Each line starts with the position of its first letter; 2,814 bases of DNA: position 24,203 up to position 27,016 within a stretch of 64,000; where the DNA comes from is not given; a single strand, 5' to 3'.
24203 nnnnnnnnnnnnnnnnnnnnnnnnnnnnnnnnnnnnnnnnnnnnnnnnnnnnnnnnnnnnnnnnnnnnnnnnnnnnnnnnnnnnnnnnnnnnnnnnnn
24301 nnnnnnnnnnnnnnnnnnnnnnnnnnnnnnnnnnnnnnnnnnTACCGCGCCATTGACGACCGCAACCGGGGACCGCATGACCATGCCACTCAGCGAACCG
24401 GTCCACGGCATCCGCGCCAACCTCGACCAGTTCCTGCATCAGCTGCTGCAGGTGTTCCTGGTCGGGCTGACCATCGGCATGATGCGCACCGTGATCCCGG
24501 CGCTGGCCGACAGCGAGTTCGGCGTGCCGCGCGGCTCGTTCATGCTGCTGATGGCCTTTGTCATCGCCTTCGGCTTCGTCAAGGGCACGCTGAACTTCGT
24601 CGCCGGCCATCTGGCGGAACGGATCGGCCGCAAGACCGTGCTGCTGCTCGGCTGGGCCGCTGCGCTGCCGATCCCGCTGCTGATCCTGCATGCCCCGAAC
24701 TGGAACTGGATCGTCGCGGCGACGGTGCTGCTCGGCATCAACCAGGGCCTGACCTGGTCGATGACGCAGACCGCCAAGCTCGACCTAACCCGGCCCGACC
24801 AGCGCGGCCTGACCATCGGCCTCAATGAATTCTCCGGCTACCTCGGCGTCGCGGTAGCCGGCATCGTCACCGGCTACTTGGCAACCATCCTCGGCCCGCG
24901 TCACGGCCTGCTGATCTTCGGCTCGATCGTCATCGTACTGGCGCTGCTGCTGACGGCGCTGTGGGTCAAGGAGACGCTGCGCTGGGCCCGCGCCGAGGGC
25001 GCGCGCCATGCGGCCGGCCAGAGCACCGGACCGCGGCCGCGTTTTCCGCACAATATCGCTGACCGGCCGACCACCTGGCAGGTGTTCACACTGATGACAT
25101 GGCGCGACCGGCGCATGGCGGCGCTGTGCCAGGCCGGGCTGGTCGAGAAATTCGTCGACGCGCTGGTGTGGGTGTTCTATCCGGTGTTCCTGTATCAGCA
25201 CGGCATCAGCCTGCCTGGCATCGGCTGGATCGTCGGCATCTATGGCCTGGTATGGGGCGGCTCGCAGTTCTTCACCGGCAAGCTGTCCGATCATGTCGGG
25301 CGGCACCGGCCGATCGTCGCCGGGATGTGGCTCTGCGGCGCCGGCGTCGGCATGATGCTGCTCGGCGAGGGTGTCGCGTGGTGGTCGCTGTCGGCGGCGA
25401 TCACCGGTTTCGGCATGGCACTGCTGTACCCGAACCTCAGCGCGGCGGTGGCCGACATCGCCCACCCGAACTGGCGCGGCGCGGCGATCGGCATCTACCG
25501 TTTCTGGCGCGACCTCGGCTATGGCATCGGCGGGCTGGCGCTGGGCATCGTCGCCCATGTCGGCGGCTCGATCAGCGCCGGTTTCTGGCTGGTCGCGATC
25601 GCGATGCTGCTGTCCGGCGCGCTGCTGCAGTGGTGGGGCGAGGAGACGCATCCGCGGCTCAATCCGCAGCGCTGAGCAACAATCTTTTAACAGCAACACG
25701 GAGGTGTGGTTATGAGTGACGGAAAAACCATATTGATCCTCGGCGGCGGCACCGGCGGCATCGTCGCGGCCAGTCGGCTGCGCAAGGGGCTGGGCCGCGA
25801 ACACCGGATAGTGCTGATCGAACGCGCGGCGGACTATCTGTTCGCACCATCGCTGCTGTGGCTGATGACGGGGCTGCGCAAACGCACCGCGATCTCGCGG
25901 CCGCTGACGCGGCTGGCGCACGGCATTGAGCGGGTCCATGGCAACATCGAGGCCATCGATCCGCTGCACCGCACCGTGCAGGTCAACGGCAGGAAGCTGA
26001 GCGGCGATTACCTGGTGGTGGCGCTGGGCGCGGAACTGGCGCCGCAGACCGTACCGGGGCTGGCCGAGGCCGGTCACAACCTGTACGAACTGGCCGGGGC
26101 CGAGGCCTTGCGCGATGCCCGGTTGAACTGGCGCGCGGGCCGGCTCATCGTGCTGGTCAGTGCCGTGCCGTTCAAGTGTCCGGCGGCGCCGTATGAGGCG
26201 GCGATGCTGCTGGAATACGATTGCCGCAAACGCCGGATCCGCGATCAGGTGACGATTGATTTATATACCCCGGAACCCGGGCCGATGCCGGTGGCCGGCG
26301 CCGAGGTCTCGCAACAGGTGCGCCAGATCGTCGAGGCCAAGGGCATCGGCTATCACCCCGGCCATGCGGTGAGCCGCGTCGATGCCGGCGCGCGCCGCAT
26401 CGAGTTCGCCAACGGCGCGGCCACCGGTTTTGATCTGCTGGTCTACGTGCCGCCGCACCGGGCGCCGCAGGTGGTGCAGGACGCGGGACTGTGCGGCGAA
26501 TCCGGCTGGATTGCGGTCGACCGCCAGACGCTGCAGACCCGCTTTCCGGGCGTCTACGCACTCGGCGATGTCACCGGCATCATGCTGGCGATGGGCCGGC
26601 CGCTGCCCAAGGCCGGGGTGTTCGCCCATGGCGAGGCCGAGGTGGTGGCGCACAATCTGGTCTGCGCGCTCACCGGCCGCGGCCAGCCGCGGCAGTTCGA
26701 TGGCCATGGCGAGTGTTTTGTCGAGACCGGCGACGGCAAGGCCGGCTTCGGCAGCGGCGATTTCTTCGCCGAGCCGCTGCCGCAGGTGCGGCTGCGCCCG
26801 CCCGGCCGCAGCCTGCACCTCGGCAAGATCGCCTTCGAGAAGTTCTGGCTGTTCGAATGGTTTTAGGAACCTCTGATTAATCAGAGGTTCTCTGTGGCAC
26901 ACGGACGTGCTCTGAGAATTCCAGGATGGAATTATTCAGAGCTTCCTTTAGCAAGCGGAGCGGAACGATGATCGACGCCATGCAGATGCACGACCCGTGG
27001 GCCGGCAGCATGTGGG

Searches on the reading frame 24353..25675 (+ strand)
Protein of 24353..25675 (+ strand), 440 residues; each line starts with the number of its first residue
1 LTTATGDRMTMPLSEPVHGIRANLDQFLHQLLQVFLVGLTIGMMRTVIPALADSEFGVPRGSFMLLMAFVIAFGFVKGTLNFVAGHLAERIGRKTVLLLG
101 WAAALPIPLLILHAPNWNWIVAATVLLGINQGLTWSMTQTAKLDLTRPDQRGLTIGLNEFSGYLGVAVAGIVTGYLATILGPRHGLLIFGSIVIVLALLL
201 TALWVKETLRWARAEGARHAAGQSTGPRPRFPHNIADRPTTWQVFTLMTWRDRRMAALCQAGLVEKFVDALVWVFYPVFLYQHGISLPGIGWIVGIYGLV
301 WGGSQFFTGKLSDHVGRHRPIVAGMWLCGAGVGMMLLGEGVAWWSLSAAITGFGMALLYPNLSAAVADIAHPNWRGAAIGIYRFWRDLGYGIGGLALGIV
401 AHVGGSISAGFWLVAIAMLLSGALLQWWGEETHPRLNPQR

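Call 75: search_protein_families(library=pfam, proteins=[window:24353-25675:+], max_evalue=0.0001)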
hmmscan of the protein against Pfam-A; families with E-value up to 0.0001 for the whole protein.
window:24353-25675:+ (440 aa): 2 families
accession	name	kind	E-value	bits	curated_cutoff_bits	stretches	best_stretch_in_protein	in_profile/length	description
PF07690.21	MFS_1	-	3.8e-48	164.6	33.4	2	32-232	3-194/347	Major Facilitator Superfamily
PF00083.30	Sugar_tr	-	6.6e-10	38.9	22.3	1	65-221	47-207/452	Sugar (and other) transporter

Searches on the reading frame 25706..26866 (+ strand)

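Call 75: search_protein_families(library=pfam, proteins=[window:25706-26866:+], max_evalue=0.0001)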
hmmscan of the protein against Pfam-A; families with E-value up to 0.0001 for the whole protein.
window:25706-26866:+ (386 aa): 2 families
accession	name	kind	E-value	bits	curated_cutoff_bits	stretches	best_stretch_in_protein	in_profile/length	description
PF07992.20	Pyr_redox_2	-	2.4e-25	90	26.1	1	8-295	2-284/291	Pyridine nucleotide-disulphide oxidoreductase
PF21706.3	FCSD_central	-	0.0001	22.9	27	0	145-249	15-116/116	Sulfide dehydrogenase [flavocytochrome c] flavoprotein chain, central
